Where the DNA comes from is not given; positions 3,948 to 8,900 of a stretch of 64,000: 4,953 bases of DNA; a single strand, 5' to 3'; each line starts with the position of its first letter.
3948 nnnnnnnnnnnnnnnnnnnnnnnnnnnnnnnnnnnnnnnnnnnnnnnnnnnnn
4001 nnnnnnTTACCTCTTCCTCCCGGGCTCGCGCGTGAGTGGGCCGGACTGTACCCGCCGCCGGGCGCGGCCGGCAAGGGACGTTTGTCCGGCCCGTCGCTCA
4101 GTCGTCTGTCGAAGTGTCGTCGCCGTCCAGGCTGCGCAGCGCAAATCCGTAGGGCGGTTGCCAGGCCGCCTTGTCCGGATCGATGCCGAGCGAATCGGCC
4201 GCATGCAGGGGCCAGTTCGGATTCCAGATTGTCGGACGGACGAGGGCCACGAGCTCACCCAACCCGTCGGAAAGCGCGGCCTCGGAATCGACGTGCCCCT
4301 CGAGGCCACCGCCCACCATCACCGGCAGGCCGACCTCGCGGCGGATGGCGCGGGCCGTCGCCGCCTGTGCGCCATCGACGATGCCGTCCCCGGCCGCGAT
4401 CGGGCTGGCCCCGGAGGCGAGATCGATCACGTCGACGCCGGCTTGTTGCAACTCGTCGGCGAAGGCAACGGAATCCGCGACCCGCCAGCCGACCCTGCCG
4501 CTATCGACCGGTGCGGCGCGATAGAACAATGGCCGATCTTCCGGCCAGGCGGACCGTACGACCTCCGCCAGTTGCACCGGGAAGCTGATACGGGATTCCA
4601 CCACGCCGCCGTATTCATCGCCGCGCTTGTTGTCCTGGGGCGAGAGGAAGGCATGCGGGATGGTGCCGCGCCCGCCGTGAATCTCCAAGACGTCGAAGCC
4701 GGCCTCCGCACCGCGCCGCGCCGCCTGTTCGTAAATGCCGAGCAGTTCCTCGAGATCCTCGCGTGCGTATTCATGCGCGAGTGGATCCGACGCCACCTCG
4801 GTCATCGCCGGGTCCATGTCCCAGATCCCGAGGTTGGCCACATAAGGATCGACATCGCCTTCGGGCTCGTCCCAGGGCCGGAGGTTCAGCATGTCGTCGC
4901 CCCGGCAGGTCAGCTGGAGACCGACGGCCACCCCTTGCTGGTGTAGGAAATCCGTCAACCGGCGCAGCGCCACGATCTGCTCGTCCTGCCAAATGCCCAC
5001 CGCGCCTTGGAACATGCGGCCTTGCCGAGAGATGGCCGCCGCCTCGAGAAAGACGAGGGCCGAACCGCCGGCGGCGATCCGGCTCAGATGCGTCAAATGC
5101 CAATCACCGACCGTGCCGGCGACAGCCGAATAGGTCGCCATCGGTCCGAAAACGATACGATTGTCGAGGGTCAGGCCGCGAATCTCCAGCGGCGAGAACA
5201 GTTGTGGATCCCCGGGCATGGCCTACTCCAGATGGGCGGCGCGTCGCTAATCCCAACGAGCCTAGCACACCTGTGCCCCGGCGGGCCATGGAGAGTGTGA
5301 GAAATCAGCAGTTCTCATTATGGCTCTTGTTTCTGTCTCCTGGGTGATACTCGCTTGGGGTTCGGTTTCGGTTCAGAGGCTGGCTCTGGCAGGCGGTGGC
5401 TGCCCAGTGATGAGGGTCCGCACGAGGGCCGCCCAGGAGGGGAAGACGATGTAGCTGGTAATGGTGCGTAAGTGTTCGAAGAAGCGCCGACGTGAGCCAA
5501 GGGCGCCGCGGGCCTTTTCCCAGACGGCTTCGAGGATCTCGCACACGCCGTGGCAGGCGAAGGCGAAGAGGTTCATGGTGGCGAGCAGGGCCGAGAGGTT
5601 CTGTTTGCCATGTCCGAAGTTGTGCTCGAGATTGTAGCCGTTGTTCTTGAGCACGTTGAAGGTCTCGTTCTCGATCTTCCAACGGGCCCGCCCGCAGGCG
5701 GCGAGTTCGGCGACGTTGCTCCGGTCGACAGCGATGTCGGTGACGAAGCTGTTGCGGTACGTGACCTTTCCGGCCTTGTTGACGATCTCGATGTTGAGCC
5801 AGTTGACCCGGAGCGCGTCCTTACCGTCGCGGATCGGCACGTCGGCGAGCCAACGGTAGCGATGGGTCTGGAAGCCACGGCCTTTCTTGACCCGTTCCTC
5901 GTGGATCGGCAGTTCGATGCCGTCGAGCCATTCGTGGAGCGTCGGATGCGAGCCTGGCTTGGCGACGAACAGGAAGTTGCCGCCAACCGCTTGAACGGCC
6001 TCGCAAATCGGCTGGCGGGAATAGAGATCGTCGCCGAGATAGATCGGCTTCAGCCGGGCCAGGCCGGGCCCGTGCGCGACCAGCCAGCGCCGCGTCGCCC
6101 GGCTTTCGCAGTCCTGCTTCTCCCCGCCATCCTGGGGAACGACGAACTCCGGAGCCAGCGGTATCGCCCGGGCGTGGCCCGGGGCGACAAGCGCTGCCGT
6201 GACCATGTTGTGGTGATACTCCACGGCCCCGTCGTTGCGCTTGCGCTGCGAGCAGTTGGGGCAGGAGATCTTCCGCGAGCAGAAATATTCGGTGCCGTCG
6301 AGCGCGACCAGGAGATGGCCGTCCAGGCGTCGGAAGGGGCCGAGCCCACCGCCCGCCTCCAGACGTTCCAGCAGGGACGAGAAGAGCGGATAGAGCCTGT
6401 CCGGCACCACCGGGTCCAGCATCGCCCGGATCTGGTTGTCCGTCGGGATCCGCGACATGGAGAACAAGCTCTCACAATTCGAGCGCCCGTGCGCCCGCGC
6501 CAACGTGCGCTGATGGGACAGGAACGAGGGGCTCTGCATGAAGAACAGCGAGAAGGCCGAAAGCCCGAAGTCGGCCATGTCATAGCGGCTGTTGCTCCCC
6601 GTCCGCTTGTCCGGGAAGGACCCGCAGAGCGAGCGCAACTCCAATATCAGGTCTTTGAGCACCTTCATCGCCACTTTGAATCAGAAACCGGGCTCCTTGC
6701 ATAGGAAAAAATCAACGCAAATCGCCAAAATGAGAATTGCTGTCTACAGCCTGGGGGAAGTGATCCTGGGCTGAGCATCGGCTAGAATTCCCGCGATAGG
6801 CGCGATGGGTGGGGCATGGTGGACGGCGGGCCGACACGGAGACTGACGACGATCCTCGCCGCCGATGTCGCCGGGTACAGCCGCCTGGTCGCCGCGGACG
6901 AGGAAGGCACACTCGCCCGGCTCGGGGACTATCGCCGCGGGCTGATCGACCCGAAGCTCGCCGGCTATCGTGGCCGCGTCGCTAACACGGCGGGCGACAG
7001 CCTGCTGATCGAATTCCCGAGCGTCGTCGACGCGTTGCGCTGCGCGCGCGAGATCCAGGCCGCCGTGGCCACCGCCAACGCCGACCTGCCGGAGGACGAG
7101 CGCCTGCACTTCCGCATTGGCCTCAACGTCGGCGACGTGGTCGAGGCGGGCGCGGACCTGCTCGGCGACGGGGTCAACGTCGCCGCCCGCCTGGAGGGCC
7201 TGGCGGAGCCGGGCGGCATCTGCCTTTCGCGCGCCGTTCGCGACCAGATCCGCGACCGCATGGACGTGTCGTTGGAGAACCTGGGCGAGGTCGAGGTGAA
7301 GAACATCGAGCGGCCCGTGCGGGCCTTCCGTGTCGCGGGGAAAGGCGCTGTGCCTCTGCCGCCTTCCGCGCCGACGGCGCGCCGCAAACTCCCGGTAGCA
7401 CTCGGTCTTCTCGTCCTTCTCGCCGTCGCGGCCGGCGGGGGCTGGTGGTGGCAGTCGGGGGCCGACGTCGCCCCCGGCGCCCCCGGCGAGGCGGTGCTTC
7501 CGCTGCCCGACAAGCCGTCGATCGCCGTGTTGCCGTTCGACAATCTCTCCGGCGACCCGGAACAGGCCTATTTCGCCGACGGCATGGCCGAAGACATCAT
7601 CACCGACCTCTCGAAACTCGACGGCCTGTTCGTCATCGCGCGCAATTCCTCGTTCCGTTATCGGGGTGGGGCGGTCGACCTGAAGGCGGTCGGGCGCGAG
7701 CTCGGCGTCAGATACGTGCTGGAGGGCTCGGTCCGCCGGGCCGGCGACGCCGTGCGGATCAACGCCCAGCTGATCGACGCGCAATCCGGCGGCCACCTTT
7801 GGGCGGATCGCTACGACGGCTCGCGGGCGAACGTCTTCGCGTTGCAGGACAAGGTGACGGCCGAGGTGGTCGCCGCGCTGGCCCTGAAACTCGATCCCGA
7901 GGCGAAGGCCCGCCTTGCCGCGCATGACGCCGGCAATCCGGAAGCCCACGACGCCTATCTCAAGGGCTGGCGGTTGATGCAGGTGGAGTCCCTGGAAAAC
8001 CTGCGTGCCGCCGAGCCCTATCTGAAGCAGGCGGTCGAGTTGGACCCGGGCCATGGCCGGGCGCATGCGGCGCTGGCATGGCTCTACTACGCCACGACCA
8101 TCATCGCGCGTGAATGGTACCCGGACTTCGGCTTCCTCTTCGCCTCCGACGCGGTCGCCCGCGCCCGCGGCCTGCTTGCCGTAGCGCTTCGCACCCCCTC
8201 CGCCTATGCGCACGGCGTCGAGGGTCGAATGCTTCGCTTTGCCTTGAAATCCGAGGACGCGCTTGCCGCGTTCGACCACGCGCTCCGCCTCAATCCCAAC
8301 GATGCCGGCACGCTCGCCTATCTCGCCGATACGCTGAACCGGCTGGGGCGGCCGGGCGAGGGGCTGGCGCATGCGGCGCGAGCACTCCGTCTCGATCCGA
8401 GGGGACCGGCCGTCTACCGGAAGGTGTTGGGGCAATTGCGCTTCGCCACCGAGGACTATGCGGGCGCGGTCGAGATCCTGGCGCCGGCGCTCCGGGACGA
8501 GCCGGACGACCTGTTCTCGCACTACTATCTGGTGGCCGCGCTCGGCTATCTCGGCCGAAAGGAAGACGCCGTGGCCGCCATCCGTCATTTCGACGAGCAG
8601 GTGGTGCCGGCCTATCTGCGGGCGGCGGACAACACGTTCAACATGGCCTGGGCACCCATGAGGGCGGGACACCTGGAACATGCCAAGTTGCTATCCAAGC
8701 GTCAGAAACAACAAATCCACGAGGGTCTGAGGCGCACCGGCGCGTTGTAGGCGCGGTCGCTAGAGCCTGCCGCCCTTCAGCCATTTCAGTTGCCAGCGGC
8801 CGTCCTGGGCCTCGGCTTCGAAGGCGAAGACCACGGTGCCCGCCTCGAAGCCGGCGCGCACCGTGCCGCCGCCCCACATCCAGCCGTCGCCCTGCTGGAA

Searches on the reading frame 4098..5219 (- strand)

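Call 61: search_protein_families(library=pfam, proteins=[window:4098-5219:-], max_evalue=0.00001)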
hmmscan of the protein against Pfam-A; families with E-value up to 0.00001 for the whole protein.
window:4098-5219:- (373 aa): 1 family
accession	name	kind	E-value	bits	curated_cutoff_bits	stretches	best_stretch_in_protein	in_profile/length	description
PF00724.26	Oxidored_FMN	-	2.6e-53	181.9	27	1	6-342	1-337/342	NADH:flavin oxidoreductase / NADH oxidase family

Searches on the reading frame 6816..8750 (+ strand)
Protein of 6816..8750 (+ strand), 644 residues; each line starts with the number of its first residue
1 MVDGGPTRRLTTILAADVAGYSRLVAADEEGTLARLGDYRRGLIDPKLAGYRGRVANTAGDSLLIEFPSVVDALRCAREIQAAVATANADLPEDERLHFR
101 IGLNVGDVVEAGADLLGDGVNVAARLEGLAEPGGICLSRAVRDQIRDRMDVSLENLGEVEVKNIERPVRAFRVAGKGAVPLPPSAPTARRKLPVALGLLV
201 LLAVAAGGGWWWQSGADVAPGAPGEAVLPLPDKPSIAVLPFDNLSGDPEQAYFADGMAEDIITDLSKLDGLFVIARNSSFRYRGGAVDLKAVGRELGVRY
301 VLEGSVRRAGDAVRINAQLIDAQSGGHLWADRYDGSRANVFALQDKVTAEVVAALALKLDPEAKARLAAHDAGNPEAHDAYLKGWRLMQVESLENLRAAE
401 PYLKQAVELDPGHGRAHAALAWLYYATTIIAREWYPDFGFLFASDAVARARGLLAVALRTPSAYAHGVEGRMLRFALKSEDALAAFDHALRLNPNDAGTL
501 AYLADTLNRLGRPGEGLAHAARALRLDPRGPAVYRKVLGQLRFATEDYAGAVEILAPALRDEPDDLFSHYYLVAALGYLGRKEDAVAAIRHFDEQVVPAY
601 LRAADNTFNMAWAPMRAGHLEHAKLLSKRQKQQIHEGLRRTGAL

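Call 7: search_protein_families(library=pfam, proteins=[window:6816-8750:+], max_evalue=0.1)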
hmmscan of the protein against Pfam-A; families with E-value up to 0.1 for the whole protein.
window:6816-8750:+ (644 aa): 13 families
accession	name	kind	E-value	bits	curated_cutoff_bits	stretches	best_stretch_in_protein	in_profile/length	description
PF13431.12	TPR_17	-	1.2e-10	41.2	24.4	1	485-515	1-31/34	Tetratricopeptide repeat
PF14559.12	TPR_19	-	5e-09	36.8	25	3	395-427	6-38/68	Tetratricopeptide repeat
PF00211.25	Guanylate_cyc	-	5.4e-07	29.8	21.9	1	13-163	11-172/183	Adenylate and Guanylate cyclase catalytic domain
PF13428.12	TPR_14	-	5.9e-07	30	23.5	1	500-537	4-40/44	Tetratricopeptide repeat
PF00515.34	TPR_1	-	2.9e-06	27.3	27.8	0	478-496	16-34/34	Tetratricopeptide repeat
PF13181.12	TPR_8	-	3.1e-06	27.3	25.7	0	392-412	13-33/34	Tetratricopeptide repeat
PF13432.12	TPR_16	-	6.8e-05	23.7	32.7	2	476-531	10-65/65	Tetratricopeptide repeat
PF23914.1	TPR_CcmH_CycH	-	0.00032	21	42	1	471-524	58-110/158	Cytochrome c-type biogenesis protein H TPR domain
PF07719.23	TPR_2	-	0.00066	20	27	0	465-496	3-34/34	Tetratricopeptide repeat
PF13424.12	TPR_12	-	0.00077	20.1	30.1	1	500-558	6-71/77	Tetratricopeptide repeat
PF13414.12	TPR_11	-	0.011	15.8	26.8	0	480-511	11-42/42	TPR repeat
PF17680.6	FlgO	-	0.021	15.1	22.6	0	288-324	78-114/130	FlgO protein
PF13371.12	TPR_9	-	0.08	13.4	35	0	479-533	11-65/73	Tetratricopeptide repeat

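Call 40: search_protein_families(library=ncbifam, proteins=[window:6816-8750:+], max_evalue=0.001)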
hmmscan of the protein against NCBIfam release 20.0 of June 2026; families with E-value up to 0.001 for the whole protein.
window:6816-8750:+ (644 aa): 8 families
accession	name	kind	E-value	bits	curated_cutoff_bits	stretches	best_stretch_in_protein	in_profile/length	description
NF058673.1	LipAdnlyCyLipJMY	equivalog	2.1e-15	56.4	800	1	7-163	292-439/449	bifunctional lipase/adenylate cyclase LipJ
NF040959.1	MamA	equivalog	3.2e-09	36.5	200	1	479-589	53-162/204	magnetosome protein MamA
TIGR02917.1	PEP_TPR_lipo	equivalog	4.1e-07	28.3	312.2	1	462-589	192-318/899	XrtA/PEP-CTERM system TPR-repeat protein PrsT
NF007540.1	PRK10153.1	equivalog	1.5e-06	27.4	400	1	248-424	220-388/516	lysine decarboxylation/transport transcriptional activator CadC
NF011721.1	PRK15174.1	equivalog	3.4e-06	25.5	1200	1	448-592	238-378/656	Vi polysaccharide transport protein VexE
TIGR02521.1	type_IV_pilW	equivalog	2.4e-05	24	154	0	395-425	46-76/234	type IV pilus biogenesis/stability protein PilW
TIGR02800.1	propeller_TolB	equivalog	5.2e-05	22.4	343.15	1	233-356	22-149/418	Tol-Pal system beta propeller repeat protein TolB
TIGR00990.1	3a0801s09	subfamily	5.5e-05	22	757.25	1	456-587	324-454/615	mitochondrial import receptor subunit TOM70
